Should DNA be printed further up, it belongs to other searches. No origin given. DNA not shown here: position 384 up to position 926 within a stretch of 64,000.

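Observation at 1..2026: Translationally coupled acyl-adenylate ligase / dedicated ACP / Kbl-like 2-oxoamine synthase module (sphingolipid-like amino-lipid synthesis?)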

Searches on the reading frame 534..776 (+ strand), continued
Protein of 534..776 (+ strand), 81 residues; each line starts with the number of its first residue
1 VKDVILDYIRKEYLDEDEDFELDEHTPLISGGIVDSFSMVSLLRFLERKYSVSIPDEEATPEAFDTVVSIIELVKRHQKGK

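Call 25: search_protein_families(library=ncbifam, proteins=[L007:6817-8529:+, L002:16233-17945:-, L002:9462-9839:+, L022:7077-8072:+, L057:11625-12917:+, L041:12020-13243:+, L013:6838-8022:-], max_evalue=1e-10)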
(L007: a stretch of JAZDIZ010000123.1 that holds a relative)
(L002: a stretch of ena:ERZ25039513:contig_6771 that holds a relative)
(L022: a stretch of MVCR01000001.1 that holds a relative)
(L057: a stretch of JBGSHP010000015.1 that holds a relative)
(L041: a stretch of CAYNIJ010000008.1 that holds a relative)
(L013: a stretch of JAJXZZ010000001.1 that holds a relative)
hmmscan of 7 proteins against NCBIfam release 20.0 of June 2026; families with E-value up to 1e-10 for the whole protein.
L007:6817-8529:+ (571 aa): 92 families (the best 25 are shown)
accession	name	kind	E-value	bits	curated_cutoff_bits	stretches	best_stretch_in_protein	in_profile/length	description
NF003313.0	PRK04319.1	equivalog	4.6e-230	764.7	729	1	7-569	17-573/574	acetate--CoA ligase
TIGR02188.1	Ac_CoA_lig_AcsA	equivalog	6.9e-155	516.8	724.95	1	5-570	28-619/629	acetate--CoA ligase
NF001208.0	PRK00174.1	subfamily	4.3e-151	504.4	657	1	16-570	60-634/649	acetate--CoA ligase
NF047394.1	AcylCoAsynMbcS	equivalog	6.4e-110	368.2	850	1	50-558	26-521/525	acyl-CoA synthetase MbcS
NF007815.0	PRK10524.1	equivalog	1.9e-98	330.6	955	1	26-570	45-616/629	propionate--CoA ligase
NF004837.0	PRK06187.1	subfamily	7.6e-94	314.8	476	1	60-559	33-524/531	long-chain-fatty-acid--CoA ligase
TIGR02316.1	propion_prpE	equivalog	1.1e-85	288.5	827.4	1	26-570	44-615/628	propionate--CoA ligase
TIGR02262.1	benz_CoA_lig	subfamily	2.4e-79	267.4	375.25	1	34-554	4-506/508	benzoate-CoA ligase family protein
NF006182.0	PRK08316.1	subfamily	5.3e-70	236.4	663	1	64-555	35-515/523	fatty acyl-CoA synthetase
NF006181.0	PRK08314.1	subfamily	8.8e-70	235.5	705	1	64-559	48-556/563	long-chain-fatty-acid--CoA ligase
NF002937.0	PRK03584.1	subfamily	1.6e-63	214.9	639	1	17-561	72-629/657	acetoacetate--CoA ligase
NF005714.0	PRK07529.1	subfamily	1.5e-61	208.6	632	1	54-557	52-576/640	acyl-CoA synthetase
NF004822.0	PRK06178.1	equivalog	2.1e-59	201.6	782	1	64-555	61-565/571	acyl-CoA synthetase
NF005947.1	PRK08008.1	equivalog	3e-57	194.4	651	1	49-554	21-518/518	crotonobetaine/carnitine-CoA ligase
NF004808.0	PRK06155.1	equivalog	7.5e-57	192.8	722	1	64-556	45-521/542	ATP-dependent acyl-CoA ligase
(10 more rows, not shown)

L002:16233-17945:- (570 aa): 89 families (the best 25 are shown)
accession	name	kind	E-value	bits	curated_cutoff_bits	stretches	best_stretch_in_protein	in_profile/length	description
NF003313.0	PRK04319.1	equivalog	1.5e-228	759.7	729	1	9-568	18-573/574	acetate--CoA ligase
TIGR02188.1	Ac_CoA_lig_AcsA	equivalog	3.9e-153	511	724.95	1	25-569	47-619/629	acetate--CoA ligase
NF001208.0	PRK00174.1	subfamily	5.2e-151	504.1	657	1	27-569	70-634/649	acetate--CoA ligase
NF047394.1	AcylCoAsynMbcS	equivalog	1.1e-105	354.3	850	1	41-557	18-521/525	acyl-CoA synthetase MbcS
NF007815.0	PRK10524.1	equivalog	3.5e-97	326.5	955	1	35-569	53-616/629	propionate--CoA ligase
NF004837.0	PRK06187.1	subfamily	1.5e-92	310.6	476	1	45-555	17-521/531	long-chain-fatty-acid--CoA ligase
TIGR02316.1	propion_prpE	equivalog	1.4e-88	298.2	827.4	1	35-569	52-615/628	propionate--CoA ligase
TIGR02262.1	benz_CoA_lig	subfamily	5.8e-77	259.5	375.25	1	35-553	4-506/508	benzoate-CoA ligase family protein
NF006181.0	PRK08314.1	subfamily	7.1e-72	242.4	705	1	65-557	48-555/563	long-chain-fatty-acid--CoA ligase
NF006182.0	PRK08316.1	subfamily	9.1e-70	235.6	663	1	53-555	28-516/523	fatty acyl-CoA synthetase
NF002937.0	PRK03584.1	subfamily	1.5e-59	201.8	639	1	33-562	87-631/657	acetoacetate--CoA ligase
NF005714.0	PRK07529.1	subfamily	1.9e-57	195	632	1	54-557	51-577/640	acyl-CoA synthetase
NF053567.1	HBDA_AROS1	equivalog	1.5e-56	191.8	1000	1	64-551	37-514/523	3-hydroxybenzoate--CoA ligase HbdA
NF005307.0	PRK06839.1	equivalog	1.9e-55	188.4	748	1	65-554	26-491/496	o-succinylbenzoate--CoA ligase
NF004822.0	PRK06178.1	equivalog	3.5e-55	187.7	782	1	66-554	62-565/571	acyl-CoA synthetase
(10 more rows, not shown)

L002:9462-9839:+ (126 aa): 10 families
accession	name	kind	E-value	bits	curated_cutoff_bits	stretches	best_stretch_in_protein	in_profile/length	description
NF011254.0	PRK14660.1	equivalog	5e-33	113.8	195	1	1-125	1-124/125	holo-[acyl-carrier-protein] synthase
NF011250.0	PRK14656.1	equivalog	2.1e-29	102.2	175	1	1-125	1-124/126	holo-[acyl-carrier-protein] synthase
NF011251.0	PRK14657.1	equivalog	3.1e-26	91.8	165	1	1-125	1-122/123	holo-[acyl-carrier-protein] synthase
NF000832.0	PRK00070.3-2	equivalog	5.9e-25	87.9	107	1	1-125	1-115/116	holo-ACP synthase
TIGR00556.1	pantethn_trn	domain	3.9e-22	78.7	45.35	1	1-125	1-126/128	phosphopantetheine--protein transferase domain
TIGR00516.1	acpS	equivalog_domain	8e-22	77.8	59.8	1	1-125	1-121/125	holo-ACP synthase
NF011257.0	PRK14663.1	equivalog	3.8e-20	72.1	186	1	5-81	3-79/123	holo-[acyl-carrier-protein] synthase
NF011256.0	PRK14662.1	equivalog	4.6e-19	69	150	1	1-125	1-118/123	4'-phosphopantetheinyl transferase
NF011253.0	PRK14659.1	equivalog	3.6e-18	66.3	156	1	1-80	1-83/123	holo-[acyl-carrier-protein] synthase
NF000831.0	PRK00070.3-1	equivalog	3.3e-15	56.1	124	1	2-125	3-128/130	holo-ACP synthase AcpS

L022:7077-8072:+ (332 aa): 5 families
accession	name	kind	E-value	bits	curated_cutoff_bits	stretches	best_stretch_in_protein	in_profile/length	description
NF043036.1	ErythonDh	equivalog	5.3e-31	108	325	1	10-307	2-309/321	D-erythronate dehydrogenase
TIGR01179.1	galE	equivalog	3.5e-18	65.5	262.3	1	10-183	1-179/332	UDP-glucose 4-epimerase GalE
TIGR02197.1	heptose_epim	equivalog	1.3e-14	54.1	274.6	1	11-252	1-244/316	ADP-glyceromanno-heptose 6-epimerase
TIGR01214.1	rmlD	equivalog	4.2e-12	45.8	224.05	1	10-162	1-136/285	dTDP-4-dehydrorhamnose reductase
TIGR01181.1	dTDP_gluc_dehyt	equivalog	2.5e-11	43.3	365.1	1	10-172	1-173/321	dTDP-glucose 4,6-dehydratase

L057:11625-12917:+ (431 aa): 12 families
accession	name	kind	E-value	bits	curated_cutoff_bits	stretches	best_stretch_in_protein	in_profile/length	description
TIGR01822.1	2am3keto_CoA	equivalog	2.3e-185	616.1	493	1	11-417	5-392/393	glycine C-acetyltransferase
NF005394.0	PRK06939.1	equivalog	1.4e-182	606.8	460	1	3-417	1-396/397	glycine C-acetyltransferase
TIGR01825.1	gly_Cac_T_rel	subfamily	1.3e-125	419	535.4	1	12-417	2-384/385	BioF/Kbl family PLP-dependent acyltransferase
TIGR00858.1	bioF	equivalog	1.1e-106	356.7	426.45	1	47-408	19-364/365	8-amino-7-oxononanoate synthase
NF047600.1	SerpalmtaseCFB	equivalog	1e-91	307.6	640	1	12-416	12-393/395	serine palmitoyltransferase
NF047599.1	SerpalmtaseBetaP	equivalog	1.2e-80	271.2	500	1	48-415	42-393/394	serine palmitoyltransferase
TIGR01821.1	5aminolev_synth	equivalog_domain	4.2e-78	263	338.55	1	11-416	7-398/402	5-aminolevulinate synthase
NF047603.1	SerpalmtaseAlphaP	equivalog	1.1e-60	205.4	670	1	52-414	48-395/399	serine palmitoyltransferase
NF005526.0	PRK07179.1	equivalog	7.5e-55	186.1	428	1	49-416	54-400/407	alpha-hydroxyketone-type quorum-sensing autoinducer synthase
NF005697.0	PRK07505.1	subfamily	1.6e-47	162.1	342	1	44-413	43-400/405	hypothetical protein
NF004608.1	PRK05937.1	equivalog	3.1e-29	101.9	399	1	51-336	4-281/366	8-amino-7-oxononanoate synthase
NF000586.1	PRK00011.1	subfamily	5.7e-12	45.1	335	1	114-345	83-301/404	serine hydroxymethyltransferase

L041:12020-13243:+ (408 aa): 11 families
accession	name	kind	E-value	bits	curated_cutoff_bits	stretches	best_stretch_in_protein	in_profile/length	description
NF005394.0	PRK06939.1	equivalog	9.4e-95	317.6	460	1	41-406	33-390/397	glycine C-acetyltransferase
TIGR00858.1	bioF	equivalog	1.8e-85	286.9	426.45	1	50-403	19-364/365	8-amino-7-oxononanoate synthase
TIGR01825.1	gly_Cac_T_rel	subfamily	1.8e-85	286.9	535.4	1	38-405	22-377/385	BioF/Kbl family PLP-dependent acyltransferase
TIGR01822.1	2am3keto_CoA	equivalog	1.1e-83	281.4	493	1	11-405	6-385/393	glycine C-acetyltransferase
NF047600.1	SerpalmtaseCFB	equivalog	5.7e-69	232.7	640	1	51-405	42-387/395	serine palmitoyltransferase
TIGR01821.1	5aminolev_synth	equivalog_domain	2e-64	217.9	338.55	1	57-403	50-390/402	5-aminolevulinate synthase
NF047599.1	SerpalmtaseBetaP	equivalog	2.1e-63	214.4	500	1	50-405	41-388/394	serine palmitoyltransferase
NF047603.1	SerpalmtaseAlphaP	equivalog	3.9e-46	157.5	670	1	55-403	48-389/399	serine palmitoyltransferase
NF005526.0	PRK07179.1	equivalog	3.4e-41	141.2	428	1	51-405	53-394/407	alpha-hydroxyketone-type quorum-sensing autoinducer synthase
NF005697.0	PRK07505.1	subfamily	5.2e-37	127.4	342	1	47-406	43-398/405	hypothetical protein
NF004608.1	PRK05937.1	equivalog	1e-26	93.6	399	1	73-370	32-313/366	8-amino-7-oxononanoate synthase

L013:6838-8022:- (394 aa): 12 families
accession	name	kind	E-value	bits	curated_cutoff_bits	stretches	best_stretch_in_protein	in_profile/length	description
TIGR01825.1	gly_Cac_T_rel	subfamily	1.7e-171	570.2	535.4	1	12-394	3-385/385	BioF/Kbl family PLP-dependent acyltransferase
NF005394.0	PRK06939.1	equivalog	5.5e-147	489.6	460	1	8-394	7-397/397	glycine C-acetyltransferase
TIGR01822.1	2am3keto_CoA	equivalog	1.2e-123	413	493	1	9-394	4-393/393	glycine C-acetyltransferase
TIGR00858.1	bioF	equivalog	6.6e-123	410.1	426.45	1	33-384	12-364/365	8-amino-7-oxononanoate synthase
NF047600.1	SerpalmtaseCFB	equivalog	2.9e-112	375.2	640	1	15-393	16-394/395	serine palmitoyltransferase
NF047599.1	SerpalmtaseBetaP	equivalog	3.8e-94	315.6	500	1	35-392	36-394/394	serine palmitoyltransferase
TIGR01821.1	5aminolev_synth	equivalog_domain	4e-86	289.4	338.55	1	42-393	45-399/402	5-aminolevulinate synthase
NF047603.1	SerpalmtaseAlphaP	equivalog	2.3e-77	260.4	670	1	36-394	39-399/399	serine palmitoyltransferase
NF005526.0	PRK07179.1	equivalog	1.8e-53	181.6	428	1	43-389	55-397/407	alpha-hydroxyketone-type quorum-sensing autoinducer synthase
NF005697.0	PRK07505.1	subfamily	2.2e-43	148.4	342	1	38-390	44-401/405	hypothetical protein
NF004608.1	PRK05937.1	equivalog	1.1e-31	110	399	1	74-310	41-279/366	8-amino-7-oxononanoate synthase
NF004627.0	PRK05968.1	subfamily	6.4e-11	41.8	508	1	90-269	66-239/389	hypothetical protein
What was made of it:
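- On Serine palmitoyltransferase / bacterial sphingolipid locus: The ligase passes the acetate--CoA ligase model (call 25).
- Closest known: AMP-forming acetyl-CoA synthetase of the short. Same: Orthologues score 765 and 760 bits, above the 729 cut-off (call 25).
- Ligase orthologues pass the acetate--CoA ligase equivalog model (call 25).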
